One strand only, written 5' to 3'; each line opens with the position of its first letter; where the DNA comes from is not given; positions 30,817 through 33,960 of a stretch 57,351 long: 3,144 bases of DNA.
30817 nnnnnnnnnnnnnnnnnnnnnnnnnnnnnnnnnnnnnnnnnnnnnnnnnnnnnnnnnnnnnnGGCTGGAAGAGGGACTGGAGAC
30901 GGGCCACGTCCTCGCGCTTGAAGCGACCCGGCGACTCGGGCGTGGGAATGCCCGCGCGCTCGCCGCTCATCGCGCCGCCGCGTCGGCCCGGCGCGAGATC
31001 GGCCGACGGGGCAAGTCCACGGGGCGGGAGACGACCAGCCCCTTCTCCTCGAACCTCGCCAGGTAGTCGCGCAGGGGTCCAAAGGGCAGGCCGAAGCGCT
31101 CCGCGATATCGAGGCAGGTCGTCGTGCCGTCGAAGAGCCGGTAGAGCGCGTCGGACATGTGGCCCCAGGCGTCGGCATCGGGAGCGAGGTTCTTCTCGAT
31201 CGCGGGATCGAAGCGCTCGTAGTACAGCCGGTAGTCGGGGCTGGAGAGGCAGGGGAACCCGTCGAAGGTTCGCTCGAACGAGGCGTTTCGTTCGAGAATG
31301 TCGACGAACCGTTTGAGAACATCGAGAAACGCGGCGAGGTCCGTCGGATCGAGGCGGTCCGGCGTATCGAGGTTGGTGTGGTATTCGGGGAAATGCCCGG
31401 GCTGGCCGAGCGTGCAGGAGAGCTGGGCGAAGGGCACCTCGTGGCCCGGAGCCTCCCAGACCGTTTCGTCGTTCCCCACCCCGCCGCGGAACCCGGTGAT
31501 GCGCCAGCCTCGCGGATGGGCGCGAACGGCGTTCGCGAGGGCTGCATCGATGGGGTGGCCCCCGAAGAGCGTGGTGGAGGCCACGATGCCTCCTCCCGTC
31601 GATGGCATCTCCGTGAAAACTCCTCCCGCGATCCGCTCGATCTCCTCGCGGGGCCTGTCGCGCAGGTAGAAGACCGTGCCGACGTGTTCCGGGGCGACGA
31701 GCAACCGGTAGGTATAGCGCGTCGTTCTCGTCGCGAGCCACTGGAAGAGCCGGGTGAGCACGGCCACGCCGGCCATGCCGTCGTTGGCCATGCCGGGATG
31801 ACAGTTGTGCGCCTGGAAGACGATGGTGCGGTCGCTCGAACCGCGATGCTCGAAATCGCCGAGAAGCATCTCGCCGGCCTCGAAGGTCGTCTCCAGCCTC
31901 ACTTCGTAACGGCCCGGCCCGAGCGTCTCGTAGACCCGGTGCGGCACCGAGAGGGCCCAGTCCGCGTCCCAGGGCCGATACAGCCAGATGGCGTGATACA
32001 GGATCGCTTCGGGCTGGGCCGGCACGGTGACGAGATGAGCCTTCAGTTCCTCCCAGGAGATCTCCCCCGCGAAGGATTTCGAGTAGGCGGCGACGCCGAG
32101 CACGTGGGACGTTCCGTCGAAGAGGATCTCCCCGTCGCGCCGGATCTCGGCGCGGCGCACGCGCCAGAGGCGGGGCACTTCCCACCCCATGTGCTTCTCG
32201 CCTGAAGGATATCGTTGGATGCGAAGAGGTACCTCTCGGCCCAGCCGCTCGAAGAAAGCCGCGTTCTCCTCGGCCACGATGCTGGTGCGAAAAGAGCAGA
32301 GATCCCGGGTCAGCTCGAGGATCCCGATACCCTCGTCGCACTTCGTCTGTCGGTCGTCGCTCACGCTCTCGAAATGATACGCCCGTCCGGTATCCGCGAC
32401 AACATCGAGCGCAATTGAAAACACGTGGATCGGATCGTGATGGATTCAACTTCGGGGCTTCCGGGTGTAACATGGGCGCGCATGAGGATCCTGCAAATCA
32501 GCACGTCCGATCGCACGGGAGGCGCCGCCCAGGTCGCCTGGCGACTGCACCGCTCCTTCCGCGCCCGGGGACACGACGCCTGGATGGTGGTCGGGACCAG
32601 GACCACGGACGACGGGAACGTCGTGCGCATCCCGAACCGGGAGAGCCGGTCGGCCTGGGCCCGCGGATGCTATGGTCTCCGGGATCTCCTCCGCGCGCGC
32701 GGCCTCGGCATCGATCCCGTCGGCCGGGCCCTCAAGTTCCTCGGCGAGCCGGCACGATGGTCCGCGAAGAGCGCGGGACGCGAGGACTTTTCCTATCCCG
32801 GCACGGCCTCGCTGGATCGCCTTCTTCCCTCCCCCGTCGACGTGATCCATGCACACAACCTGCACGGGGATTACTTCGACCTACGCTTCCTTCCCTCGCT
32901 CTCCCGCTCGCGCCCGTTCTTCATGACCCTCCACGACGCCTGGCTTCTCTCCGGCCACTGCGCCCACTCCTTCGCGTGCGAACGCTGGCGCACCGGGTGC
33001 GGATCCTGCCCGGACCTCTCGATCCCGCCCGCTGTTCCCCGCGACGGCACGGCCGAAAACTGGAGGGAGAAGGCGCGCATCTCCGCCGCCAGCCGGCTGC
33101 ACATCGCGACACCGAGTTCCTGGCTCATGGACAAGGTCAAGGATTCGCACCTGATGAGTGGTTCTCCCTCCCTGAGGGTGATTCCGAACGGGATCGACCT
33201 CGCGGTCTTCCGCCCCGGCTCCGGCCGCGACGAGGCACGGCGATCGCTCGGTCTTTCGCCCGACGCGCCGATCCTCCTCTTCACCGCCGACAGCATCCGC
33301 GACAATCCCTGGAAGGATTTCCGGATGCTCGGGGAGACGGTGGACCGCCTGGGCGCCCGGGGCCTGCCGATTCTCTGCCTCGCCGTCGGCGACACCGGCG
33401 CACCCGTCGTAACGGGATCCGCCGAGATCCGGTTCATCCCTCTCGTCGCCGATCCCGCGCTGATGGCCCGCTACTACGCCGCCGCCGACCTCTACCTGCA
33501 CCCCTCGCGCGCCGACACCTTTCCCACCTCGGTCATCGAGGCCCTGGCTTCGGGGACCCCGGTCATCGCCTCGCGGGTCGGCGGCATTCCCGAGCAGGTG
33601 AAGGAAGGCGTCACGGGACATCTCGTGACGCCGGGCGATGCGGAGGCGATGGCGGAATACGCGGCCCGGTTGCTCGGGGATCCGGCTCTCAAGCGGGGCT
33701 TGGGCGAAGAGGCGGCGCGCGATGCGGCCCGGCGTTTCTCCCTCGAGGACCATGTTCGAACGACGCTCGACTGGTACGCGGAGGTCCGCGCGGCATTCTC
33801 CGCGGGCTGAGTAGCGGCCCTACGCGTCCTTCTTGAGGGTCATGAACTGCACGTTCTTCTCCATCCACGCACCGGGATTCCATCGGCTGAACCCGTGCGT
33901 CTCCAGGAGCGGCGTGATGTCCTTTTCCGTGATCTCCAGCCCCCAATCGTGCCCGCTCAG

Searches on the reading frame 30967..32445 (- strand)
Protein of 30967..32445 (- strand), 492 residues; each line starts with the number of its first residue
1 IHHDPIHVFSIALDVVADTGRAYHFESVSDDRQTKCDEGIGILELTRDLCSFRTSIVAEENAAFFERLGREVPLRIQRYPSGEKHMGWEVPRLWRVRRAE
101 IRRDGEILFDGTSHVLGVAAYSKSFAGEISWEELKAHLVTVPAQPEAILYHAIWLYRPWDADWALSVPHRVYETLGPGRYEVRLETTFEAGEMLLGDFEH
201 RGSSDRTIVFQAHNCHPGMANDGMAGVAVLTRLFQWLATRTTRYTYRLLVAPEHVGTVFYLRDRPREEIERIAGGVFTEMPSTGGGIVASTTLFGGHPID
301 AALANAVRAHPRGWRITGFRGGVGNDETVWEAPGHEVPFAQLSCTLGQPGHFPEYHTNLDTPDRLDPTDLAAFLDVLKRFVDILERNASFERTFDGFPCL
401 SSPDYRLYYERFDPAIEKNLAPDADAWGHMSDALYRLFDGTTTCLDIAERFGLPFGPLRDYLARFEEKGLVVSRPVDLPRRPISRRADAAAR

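Call 43: search_protein_families(library=pfam, proteins=[window:30967-32445:-], max_evalue=0.001)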
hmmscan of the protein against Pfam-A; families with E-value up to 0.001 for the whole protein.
window:30967-32445:- (492 aa): 3 families
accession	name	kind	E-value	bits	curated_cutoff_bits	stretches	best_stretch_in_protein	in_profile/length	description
PF16254.10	DUF4910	-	1.3e-44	152.4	26.6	1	45-387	3-247/247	Domain of unknown function (DUF4910)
PF09940.16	DUF2172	-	3.2e-16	59.9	27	1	94-187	2-92/92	Domain of unknown function (DUF2172)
PF13412.12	HTH_24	-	0.00023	21.1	21.9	1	439-471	15-47/48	Winged helix-turn-helix DNA-binding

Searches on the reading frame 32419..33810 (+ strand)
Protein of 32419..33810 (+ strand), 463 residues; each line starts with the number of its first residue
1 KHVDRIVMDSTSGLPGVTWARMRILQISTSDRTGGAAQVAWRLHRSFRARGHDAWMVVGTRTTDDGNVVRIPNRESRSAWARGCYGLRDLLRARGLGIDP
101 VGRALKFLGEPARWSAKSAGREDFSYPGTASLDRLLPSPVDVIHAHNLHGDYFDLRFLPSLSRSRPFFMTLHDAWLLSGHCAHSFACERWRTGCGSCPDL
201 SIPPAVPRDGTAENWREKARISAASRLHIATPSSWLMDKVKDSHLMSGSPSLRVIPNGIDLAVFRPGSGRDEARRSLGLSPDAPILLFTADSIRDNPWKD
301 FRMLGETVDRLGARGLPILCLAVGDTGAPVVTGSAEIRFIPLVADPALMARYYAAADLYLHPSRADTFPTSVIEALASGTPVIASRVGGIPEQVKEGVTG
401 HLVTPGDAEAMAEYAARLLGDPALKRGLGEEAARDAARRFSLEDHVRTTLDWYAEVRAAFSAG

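Call 43: search_protein_families(library=pfam, proteins=[window:32419-33810:+], max_evalue=0.001)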
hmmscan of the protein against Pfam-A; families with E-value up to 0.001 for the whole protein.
window:32419-33810:+ (463 aa): 5 families
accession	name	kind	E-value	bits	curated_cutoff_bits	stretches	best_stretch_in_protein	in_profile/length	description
PF13692.12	Glyco_trans_1_4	-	2.7e-23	83.2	27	1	284-421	2-142/142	Glycosyl transferases group 1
PF00534.26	Glycos_transf_1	-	2.9e-22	79.4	26.4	1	337-433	75-170/172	Glycosyl transferases group 1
PF13439.12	Glyco_transf_4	-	9.6e-09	35.9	28.5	1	34-262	2-169/170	Glycosyltransferase Family 4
PF20706.3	GT4-conflict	-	2.8e-08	33.6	26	1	335-405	261-335/385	Family 4 Glycosyltransferase in conflict systems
PF13524.12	Glyco_trans_1_2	-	8.2e-08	32.8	25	1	346-450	37-143/144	Glycosyl transferase-like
